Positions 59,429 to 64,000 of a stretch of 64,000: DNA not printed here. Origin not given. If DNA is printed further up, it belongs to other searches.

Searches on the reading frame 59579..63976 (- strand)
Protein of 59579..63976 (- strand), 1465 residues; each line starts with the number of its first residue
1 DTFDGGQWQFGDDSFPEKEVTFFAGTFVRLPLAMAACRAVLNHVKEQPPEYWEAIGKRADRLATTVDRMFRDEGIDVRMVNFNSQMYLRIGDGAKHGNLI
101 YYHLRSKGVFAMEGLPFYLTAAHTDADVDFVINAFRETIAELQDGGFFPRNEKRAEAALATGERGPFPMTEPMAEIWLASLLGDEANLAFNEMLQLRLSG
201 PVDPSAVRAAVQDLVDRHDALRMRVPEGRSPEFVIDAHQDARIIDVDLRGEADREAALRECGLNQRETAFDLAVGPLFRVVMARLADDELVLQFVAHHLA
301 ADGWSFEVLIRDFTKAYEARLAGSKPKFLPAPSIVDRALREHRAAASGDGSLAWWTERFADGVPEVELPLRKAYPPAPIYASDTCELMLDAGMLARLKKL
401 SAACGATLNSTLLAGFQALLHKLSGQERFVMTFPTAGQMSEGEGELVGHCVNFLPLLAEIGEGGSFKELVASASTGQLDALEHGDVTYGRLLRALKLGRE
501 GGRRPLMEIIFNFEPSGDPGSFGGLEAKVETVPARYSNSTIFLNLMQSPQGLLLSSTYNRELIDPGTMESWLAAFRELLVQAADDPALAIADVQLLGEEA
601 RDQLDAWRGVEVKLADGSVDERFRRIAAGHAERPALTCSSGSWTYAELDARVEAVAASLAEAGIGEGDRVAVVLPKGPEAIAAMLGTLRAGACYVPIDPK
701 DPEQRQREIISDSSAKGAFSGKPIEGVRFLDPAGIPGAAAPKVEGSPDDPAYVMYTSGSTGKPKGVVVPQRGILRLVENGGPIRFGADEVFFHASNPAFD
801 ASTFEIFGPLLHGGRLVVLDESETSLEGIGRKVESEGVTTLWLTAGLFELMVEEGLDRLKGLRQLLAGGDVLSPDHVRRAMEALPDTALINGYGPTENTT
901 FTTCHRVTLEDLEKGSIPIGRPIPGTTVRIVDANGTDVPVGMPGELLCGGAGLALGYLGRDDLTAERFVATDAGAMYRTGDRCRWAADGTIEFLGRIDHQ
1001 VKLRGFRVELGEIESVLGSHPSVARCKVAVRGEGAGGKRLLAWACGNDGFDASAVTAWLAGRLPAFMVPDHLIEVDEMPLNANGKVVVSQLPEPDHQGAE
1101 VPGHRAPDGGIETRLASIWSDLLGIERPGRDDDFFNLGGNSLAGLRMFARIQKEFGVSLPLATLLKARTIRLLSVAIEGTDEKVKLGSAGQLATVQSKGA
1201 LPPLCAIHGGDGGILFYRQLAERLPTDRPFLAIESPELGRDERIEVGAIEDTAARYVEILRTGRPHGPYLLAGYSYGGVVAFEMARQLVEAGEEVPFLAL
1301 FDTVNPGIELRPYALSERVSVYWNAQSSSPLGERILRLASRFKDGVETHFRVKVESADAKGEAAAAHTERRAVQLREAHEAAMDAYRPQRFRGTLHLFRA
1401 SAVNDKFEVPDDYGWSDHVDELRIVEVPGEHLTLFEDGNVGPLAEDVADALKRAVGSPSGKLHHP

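Call 50: search_protein_families(library=pfam, proteins=[window:59579-63976:-], max_evalue=0.001)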
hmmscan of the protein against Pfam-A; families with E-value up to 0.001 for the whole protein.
window:59579-63976:- (1465 aa): 5 families
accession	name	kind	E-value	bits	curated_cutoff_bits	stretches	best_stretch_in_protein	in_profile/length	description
PF00501.34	AMP-binding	-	2.6e-82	277.1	29.9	1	623-958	1-384/384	AMP-binding enzyme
PF00668.25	Condensation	-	3.5e-68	230.8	30.6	1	176-604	14-455/456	Condensation domain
PF00975.26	Thioesterase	-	1.8e-25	91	26.4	1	1203-1447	2-222/226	Thioesterase domain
PF00550.31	PP-binding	-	9.5e-14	51.9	20.8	1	1114-1173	2-63/67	Phosphopantetheine attachment site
PF13193.12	AMP-binding_C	-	9.8e-10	39.7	24.5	1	1012-1085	1-76/76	AMP-binding enzyme C-terminal domain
